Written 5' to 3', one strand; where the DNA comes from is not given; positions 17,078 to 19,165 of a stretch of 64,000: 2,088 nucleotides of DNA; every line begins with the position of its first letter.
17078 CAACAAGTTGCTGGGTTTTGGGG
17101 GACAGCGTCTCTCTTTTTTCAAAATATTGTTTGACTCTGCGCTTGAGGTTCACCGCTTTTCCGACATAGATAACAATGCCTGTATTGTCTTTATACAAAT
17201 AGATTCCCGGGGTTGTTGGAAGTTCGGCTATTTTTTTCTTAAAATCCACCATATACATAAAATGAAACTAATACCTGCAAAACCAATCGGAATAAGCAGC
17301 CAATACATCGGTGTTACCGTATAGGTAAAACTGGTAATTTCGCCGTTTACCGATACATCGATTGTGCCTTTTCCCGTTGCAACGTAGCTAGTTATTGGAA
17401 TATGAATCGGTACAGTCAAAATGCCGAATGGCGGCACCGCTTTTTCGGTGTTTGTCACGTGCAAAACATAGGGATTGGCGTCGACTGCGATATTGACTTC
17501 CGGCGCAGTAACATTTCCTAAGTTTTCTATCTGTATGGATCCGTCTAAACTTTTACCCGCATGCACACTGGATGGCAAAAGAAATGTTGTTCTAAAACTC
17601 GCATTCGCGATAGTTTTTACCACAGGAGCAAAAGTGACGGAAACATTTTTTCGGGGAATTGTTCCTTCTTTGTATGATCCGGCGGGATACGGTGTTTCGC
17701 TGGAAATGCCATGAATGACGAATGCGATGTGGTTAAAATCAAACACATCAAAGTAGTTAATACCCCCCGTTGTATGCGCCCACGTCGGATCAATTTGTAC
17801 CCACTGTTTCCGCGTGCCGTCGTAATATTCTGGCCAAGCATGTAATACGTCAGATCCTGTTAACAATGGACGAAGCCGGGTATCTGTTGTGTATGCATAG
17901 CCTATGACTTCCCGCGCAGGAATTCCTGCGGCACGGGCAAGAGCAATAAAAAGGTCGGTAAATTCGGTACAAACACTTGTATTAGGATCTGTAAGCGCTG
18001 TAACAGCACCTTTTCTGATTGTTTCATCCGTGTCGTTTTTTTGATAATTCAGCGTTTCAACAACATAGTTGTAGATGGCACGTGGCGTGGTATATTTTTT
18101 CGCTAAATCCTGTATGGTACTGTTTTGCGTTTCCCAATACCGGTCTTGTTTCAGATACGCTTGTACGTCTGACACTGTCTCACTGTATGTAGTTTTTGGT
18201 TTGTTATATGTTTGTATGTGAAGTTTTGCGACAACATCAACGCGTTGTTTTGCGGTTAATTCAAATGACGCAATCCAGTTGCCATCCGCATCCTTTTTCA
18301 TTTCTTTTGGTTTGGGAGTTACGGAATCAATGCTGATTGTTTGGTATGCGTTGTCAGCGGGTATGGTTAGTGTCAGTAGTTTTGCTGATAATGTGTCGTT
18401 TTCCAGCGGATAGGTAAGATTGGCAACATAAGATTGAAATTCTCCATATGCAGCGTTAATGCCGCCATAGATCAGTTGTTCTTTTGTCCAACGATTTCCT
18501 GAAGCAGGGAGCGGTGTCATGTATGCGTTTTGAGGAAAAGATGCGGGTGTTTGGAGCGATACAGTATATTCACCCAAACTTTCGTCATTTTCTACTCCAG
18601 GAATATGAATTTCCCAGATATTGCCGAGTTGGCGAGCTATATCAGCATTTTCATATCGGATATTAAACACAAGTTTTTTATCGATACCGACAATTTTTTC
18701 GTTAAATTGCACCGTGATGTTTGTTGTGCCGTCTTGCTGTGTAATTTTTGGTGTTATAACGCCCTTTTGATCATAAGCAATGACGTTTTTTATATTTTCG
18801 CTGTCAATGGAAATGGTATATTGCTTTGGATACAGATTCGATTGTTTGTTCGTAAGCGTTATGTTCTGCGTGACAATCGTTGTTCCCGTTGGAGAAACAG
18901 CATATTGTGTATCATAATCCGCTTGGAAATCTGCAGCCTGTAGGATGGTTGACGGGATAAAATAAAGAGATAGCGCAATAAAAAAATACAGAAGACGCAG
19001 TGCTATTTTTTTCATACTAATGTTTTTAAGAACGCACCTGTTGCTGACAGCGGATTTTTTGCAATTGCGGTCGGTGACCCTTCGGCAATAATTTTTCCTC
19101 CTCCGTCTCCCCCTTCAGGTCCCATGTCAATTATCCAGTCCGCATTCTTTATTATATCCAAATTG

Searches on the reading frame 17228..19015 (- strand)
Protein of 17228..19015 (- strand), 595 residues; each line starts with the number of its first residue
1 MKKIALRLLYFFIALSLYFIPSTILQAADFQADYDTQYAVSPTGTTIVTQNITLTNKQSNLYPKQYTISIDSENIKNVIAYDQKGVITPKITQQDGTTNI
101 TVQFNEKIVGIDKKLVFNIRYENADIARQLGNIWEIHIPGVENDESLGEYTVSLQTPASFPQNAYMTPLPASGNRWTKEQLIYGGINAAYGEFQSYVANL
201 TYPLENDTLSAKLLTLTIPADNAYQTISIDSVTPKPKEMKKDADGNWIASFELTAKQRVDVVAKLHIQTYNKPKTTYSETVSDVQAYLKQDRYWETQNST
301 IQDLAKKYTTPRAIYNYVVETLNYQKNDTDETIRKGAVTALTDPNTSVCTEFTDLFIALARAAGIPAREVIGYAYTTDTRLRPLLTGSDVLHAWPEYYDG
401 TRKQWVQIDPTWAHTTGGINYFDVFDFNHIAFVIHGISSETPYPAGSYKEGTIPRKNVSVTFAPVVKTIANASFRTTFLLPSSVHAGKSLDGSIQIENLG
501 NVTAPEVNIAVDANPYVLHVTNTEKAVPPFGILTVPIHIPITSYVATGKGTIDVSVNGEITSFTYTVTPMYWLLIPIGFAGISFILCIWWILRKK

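Call 93: search_protein_families(library=pfam, proteins=[window:17228-19015:-], max_evalue=0.001)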
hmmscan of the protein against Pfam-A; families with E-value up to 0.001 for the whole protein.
window:17228-19015:- (595 aa): 1 family
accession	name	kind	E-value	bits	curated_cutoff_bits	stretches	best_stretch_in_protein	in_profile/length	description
PF01841.26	Transglut_core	-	1.1e-19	71.2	23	1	301-410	8-108/108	Transglutaminase-like superfamily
